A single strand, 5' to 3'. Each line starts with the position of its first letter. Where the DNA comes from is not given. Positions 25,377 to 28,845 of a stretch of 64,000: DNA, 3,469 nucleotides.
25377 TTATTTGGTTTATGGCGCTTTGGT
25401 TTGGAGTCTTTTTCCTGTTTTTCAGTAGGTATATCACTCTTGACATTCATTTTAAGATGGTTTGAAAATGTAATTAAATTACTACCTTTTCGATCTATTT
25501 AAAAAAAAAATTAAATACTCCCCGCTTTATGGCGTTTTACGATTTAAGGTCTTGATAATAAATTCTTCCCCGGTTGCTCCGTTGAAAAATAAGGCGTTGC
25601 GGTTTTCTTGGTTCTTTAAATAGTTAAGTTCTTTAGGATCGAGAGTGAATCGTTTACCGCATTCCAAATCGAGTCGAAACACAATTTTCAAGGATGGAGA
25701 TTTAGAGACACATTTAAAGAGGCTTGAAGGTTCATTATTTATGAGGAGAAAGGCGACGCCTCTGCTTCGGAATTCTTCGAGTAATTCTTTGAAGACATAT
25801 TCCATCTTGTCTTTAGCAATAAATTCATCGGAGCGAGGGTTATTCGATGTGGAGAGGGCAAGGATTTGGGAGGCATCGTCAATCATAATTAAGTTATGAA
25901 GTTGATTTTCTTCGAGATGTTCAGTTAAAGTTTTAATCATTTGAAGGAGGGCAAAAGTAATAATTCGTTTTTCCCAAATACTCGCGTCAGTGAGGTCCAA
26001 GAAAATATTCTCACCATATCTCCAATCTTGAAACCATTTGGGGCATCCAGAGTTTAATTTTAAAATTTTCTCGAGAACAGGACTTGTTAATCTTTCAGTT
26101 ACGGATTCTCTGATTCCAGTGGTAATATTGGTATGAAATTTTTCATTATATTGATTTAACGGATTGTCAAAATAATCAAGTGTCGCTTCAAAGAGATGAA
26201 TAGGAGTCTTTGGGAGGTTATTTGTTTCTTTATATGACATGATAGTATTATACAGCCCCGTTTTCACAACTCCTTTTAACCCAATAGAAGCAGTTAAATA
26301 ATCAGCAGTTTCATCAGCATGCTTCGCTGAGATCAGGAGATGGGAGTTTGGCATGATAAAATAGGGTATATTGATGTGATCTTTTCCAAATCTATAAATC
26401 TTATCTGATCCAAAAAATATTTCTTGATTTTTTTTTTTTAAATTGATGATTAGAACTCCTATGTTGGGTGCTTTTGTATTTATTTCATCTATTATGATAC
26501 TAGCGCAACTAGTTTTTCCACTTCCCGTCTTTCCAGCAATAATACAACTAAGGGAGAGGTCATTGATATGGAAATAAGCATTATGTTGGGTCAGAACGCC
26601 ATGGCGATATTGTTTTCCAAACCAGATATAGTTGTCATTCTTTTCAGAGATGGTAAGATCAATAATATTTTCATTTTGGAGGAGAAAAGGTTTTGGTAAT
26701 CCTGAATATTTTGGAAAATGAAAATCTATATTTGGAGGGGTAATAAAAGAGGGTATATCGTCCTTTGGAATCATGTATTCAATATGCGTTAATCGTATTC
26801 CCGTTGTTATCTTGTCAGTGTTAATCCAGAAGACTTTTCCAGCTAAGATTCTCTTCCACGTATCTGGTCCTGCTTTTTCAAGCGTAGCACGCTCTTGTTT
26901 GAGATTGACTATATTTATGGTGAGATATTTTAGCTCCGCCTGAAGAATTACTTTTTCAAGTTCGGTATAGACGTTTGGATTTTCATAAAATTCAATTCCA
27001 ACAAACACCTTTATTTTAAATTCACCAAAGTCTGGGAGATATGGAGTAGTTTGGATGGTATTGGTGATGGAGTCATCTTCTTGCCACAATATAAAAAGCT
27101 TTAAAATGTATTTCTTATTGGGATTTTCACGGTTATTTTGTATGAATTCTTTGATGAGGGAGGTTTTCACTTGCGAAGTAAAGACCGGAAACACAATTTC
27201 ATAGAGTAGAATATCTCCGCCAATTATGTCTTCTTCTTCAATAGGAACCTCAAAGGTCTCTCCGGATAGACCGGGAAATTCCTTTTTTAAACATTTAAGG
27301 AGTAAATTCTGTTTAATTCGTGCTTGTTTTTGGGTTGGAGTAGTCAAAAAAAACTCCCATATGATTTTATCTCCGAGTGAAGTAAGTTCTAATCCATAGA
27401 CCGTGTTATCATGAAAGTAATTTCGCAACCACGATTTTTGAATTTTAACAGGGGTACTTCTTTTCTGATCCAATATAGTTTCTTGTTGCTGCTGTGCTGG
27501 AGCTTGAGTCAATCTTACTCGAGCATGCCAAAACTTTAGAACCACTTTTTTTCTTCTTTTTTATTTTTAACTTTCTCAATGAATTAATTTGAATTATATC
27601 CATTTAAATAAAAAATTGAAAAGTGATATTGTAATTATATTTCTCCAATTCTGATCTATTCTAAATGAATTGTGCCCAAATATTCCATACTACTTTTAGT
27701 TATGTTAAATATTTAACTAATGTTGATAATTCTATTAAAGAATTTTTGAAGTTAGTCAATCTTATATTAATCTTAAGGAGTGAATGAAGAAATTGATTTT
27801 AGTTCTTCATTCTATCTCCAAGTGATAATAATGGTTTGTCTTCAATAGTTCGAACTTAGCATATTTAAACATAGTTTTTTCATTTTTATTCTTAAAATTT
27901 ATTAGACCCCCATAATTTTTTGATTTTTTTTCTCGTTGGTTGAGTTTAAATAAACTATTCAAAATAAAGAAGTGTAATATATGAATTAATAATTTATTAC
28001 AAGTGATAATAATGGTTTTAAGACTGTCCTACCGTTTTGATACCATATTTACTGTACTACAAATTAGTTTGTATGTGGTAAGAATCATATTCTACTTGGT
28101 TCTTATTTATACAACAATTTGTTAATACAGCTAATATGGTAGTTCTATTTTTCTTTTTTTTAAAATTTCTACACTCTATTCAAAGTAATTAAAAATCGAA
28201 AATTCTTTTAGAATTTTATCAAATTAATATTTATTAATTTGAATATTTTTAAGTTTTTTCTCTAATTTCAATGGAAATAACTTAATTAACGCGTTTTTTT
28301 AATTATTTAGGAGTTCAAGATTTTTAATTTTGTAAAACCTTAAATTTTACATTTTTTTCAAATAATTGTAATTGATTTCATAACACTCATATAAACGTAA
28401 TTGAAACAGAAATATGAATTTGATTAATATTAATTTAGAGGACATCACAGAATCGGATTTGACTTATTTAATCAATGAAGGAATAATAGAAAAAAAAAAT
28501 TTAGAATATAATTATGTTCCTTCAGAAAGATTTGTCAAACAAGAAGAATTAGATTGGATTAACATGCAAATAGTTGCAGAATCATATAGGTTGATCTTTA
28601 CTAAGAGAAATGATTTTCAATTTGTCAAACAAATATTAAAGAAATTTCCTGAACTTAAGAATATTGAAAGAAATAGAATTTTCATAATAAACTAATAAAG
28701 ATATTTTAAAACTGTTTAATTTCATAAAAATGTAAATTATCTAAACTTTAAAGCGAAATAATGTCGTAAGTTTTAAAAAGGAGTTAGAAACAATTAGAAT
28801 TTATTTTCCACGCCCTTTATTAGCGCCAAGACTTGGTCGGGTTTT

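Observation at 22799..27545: Co-oriented HerA/FtsK-like ATPase plus quadruple-HNH/wHTH protein next to tRNA-Asn: candidate undescribed nuclease-ATPase module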

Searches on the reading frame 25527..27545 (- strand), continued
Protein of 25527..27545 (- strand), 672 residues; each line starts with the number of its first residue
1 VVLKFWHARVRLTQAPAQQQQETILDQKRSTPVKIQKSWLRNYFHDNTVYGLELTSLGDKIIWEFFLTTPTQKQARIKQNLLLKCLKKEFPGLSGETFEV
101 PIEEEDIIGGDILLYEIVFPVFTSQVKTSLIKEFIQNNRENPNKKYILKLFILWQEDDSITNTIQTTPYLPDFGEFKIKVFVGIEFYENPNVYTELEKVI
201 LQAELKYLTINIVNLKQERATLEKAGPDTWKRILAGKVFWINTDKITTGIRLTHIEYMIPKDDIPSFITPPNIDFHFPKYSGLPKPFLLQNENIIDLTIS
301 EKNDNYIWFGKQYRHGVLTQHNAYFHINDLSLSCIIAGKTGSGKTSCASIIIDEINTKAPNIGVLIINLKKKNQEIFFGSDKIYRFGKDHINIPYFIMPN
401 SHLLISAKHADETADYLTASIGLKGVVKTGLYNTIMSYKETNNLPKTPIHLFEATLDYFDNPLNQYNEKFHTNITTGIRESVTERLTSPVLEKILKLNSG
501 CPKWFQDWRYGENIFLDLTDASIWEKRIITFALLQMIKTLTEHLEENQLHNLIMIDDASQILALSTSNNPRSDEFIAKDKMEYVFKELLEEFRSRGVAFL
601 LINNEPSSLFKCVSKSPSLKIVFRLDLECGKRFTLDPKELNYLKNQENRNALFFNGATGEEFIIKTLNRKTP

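Call 76: search_solved_structures(query=L002:7240-8004:+, max_evalue=1)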
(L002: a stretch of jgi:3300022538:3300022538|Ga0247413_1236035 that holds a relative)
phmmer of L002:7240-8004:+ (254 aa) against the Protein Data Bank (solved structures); distinct sequences matched with E-value up to 1: 0.

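Call 78: find_encoding_contigs(protein=P0002, flank=3000, max_places=3)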
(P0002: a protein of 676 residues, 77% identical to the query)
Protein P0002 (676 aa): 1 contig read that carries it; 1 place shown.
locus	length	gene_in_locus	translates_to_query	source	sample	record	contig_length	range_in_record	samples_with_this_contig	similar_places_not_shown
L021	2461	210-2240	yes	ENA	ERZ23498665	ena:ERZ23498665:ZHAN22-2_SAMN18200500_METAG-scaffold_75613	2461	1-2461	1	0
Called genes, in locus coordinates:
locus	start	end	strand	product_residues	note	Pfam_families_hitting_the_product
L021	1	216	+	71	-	?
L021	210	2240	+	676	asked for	PF01935:DUF87 (faint)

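Call 81: list_cluster_members(proteins=[P0045, P0047, P0048, P0058, P0080, P0098, P0103, P0094, P0104, P0115])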
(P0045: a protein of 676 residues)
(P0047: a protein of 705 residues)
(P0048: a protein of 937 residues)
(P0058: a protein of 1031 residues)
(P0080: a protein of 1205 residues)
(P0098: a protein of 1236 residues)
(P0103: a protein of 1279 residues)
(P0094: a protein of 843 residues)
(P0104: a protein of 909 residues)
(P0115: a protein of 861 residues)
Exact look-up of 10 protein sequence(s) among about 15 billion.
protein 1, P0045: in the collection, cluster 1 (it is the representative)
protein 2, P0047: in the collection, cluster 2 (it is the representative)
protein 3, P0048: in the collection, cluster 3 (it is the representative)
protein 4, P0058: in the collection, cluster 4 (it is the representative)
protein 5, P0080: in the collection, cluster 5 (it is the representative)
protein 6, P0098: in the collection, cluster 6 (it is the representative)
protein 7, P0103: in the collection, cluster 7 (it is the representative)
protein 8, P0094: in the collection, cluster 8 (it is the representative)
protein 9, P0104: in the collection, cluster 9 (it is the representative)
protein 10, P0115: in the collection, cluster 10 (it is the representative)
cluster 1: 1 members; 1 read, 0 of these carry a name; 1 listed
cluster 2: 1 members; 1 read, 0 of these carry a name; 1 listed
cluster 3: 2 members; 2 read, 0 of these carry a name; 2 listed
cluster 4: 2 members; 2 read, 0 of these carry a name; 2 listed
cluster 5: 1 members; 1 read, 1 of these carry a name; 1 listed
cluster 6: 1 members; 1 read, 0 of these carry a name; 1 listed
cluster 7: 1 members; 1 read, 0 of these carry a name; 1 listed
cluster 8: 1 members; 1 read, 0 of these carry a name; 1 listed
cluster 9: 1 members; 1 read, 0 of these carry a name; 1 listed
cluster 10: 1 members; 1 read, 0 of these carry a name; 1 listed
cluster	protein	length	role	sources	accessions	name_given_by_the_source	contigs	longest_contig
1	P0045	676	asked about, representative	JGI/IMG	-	-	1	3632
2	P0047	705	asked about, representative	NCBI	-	-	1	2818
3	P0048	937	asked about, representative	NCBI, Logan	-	-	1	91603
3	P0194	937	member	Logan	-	-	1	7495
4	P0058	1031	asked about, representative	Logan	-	-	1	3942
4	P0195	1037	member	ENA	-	-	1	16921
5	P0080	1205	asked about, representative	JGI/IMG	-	hypothetical protein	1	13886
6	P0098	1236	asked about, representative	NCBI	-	-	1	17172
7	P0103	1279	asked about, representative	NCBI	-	-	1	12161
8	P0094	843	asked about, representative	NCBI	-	-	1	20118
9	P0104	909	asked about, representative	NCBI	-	-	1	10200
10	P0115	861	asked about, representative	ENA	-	-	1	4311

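Call 82: find_homologous_proteins(query=P0048)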
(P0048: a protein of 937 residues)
Query P0048 (937 aa): 8 proteins with E <= 0.001 among 8000 candidates.
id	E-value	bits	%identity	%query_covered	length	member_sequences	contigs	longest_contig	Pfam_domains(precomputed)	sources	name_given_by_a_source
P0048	0.0e+0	2091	100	100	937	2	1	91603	PF13401.13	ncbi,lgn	-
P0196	0.0e+0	1336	67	94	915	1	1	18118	-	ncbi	ncbi:MAG: ATP-binding protein [Promethearchaeota archaeon]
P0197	0.0e+0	1250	61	100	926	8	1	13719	PF13401.13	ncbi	-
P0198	0.0e+0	1214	60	100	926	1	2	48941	PF00004.36,PF13401.13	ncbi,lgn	-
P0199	1.4e-294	998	57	85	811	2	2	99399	PF13401.13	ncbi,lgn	-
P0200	1.7e-4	38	22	35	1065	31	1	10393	PF10412.16,PF00437.27,PF01935.24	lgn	-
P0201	5.4e-4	36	21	46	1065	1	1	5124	PF10412.16,PF01935.24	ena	-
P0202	6.3e-4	36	22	35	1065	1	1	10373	PF10412.16,PF01935.24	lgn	-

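Call 83: find_encoding_contigs(protein=P0048, flank=9000, max_places=1)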
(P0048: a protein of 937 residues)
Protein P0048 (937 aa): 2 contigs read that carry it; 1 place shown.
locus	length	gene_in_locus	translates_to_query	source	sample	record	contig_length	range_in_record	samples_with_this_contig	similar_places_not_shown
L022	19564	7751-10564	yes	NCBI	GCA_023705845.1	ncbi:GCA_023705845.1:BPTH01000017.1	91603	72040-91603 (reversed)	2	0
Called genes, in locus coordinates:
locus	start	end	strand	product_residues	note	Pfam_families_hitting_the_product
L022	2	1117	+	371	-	?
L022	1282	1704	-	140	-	-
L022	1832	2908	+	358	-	-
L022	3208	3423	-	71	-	-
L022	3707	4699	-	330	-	-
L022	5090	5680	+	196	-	-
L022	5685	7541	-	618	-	PF01580:FtsK_SpoIIIE (weak), PF01935:DUF87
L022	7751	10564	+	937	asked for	PF13401:AAA_22 (faint)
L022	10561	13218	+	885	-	PF04545:Sigma70_r4 (faint)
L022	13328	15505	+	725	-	PF01074:Glyco_hydro_38N, PF03065:Glyco_hydro_57, PF09094:AmyA-A_glucT_m, PF09095:AmyA-gluTrfs_C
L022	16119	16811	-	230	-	PF01135:PCMT, PF01596:Methyltransf_3 (weak), PF08704:GCD14, PF00398:RrnaAD (weak), PF13649:Methyltransf_25 (weak), PF13847:Methyltransf_31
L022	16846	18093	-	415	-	PF01136:Peptidase_U32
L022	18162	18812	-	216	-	-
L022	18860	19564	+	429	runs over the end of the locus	PF00589:Phage_integrase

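Call 84: find_encoding_contigs(protein=P0199, flank=9000, max_places=1)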
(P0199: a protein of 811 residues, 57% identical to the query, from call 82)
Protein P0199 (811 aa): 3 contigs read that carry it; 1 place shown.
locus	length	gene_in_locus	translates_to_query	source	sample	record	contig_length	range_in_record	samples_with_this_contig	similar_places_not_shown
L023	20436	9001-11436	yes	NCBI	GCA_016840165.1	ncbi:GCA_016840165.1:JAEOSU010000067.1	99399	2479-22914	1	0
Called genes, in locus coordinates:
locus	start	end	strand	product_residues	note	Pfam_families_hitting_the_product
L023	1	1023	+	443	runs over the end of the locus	PF02056:Glyco_hydro_4, PF11975:Glyco_hydro_4C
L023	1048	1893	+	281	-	PF12724:Flavodoxin_5 (weak), PF12797:Fer4_2 (faint), PF00037:Fer4 (faint), PF12838:Fer4_7 (weak), PF13187:Fer4_9 (weak), PF13237:Fer4_10 (faint), PF13484:Fer4_16 (faint), PF12837:Fer4_6 (weak)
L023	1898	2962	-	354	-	PF00037:Fer4 (weak), PF13237:Fer4_10 (weak), PF14697:Fer4_21, PF13187:Fer4_9 (weak), PF00037:Fer4 (weak), PF12837:Fer4_6 (weak)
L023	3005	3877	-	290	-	PF00583:Acetyltransf_1, PF13508:Acetyltransf_7 (weak)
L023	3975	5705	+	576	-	PF00501:AMP-binding, PF13193:AMP-binding_C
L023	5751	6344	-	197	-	PF02517:Rce1-like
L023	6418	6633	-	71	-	-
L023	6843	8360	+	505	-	PF01565:FAD_binding_4, PF02913:FAD-oxidase_C (faint)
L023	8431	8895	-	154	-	-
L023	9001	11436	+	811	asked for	PF13401:AAA_22 (faint)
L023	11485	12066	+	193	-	-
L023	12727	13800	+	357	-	PF13392:HNH_3 (weak)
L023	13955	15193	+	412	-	PF13183:Fer4_8 (weak), PF02754:CCG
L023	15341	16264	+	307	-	PF01926:MMR_HSR1 (weak), PF04670:Gtr1_RagA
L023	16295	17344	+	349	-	PF00025:Arf, PF00071:Ras, PF01926:MMR_HSR1 (faint), PF04670:Gtr1_RagA (faint), PF08477:Roc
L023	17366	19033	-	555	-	PF13426:PAS_9 (faint), PF00989:PAS (weak), PF08448:PAS_4 (faint), PF13185:GAF_2 (weak), PF13492:GAF_3 (weak)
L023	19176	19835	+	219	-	PF01841:Transglut_core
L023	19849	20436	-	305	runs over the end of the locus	PF01913:FTR, PF02741:FTR_C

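Call 90: search_protein_families(library=phrogs, proteins=[window:25527-27545:-, L002:7240-8004:+, L002:6235-7155:+, L015:12767-15649:+, L023:12727-13800:+, L022:10561-13218:+], max_evalue=0.01)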
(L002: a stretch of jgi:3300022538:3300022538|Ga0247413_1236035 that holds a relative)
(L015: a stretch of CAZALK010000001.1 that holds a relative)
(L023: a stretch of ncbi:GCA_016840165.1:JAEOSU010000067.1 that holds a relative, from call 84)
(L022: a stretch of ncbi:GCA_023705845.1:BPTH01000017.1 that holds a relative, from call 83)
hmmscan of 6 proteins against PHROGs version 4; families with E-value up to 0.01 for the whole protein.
window:25527-27545:- (672 aa): 2 families
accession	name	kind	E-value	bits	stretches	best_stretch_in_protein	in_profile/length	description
phrog_5484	-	DNA, RNA and nucleotide metabolism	0.00066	20.3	0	328-357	25-54/239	DnaA-like replication initiation protein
phrog_2666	-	head and packaging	0.0033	17.2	0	334-359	324-349/555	terminase large subunit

L002:7240-8004:+ (254 aa): 0 families

L002:6235-7155:+ (306 aa): 0 families

L015:12767-15649:+ (960 aa): 0 families

L023:12727-13800:+ (357 aa): 11 families
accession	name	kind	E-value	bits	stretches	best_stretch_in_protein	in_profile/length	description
phrog_7545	-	DNA, RNA and nucleotide metabolism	9e-08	33.5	1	45-74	103-131/160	HNH endonuclease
phrog_959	-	DNA, RNA and nucleotide metabolism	6.6e-07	30.2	1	234-329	28-110/138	HNH endonuclease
phrog_19902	-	DNA, RNA and nucleotide metabolism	1.3e-06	29.3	1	288-349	97-158/221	HNH endonuclease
phrog_15471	-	DNA, RNA and nucleotide metabolism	2.3e-06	28.6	1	288-328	42-82/183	HNH endonuclease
phrog_14913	-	DNA, RNA and nucleotide metabolism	7.5e-06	27.1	0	289-325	51-86/149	HNH endonuclease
phrog_4578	-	DNA, RNA and nucleotide metabolism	5.5e-05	24.1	0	45-69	29-53/130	HNH endonuclease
phrog_21964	-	DNA, RNA and nucleotide metabolism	0.00012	22.8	1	269-331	159-220/244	HNH endonuclease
phrog_20891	-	DNA, RNA and nucleotide metabolism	0.00014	22.6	0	270-320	150-196/219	HNH endonuclease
phrog_25114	-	unknown function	0.0014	19.5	0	12-67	76-123/156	-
phrog_99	-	DNA, RNA and nucleotide metabolism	0.0016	19.1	0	293-314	172-193/383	HNH endonuclease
phrog_10730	-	DNA, RNA and nucleotide metabolism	0.0078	16.9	0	281-329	97-144/234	HNH endonuclease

L022:10561-13218:+ (885 aa): 4 families
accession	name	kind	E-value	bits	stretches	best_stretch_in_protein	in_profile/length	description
phrog_769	-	transcription regulation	5.4e-05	24.1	0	599-633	13-47/89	transcriptional repressor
phrog_26674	-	unknown function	0.002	18.9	0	595-630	125-161/217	-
phrog_18104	-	transcription regulation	0.0022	18.9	0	611-631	14-34/57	transcriptional regulator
phrog_6223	-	transcription regulation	0.0045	18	0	604-632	8-39/73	transcriptional repressor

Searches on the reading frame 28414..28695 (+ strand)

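Call 56: search_protein_families(library=pfam, proteins=[window:28414-28695:+], max_evalue=0.1)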
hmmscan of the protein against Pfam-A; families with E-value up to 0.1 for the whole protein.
window:28414-28695:+ (93 aa): 1 family
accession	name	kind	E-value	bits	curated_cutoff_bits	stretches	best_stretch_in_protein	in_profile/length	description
PF21852.1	DUF6911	-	0.04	14.1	24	1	43-87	84-127/128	Family of unknown function (DUF6911)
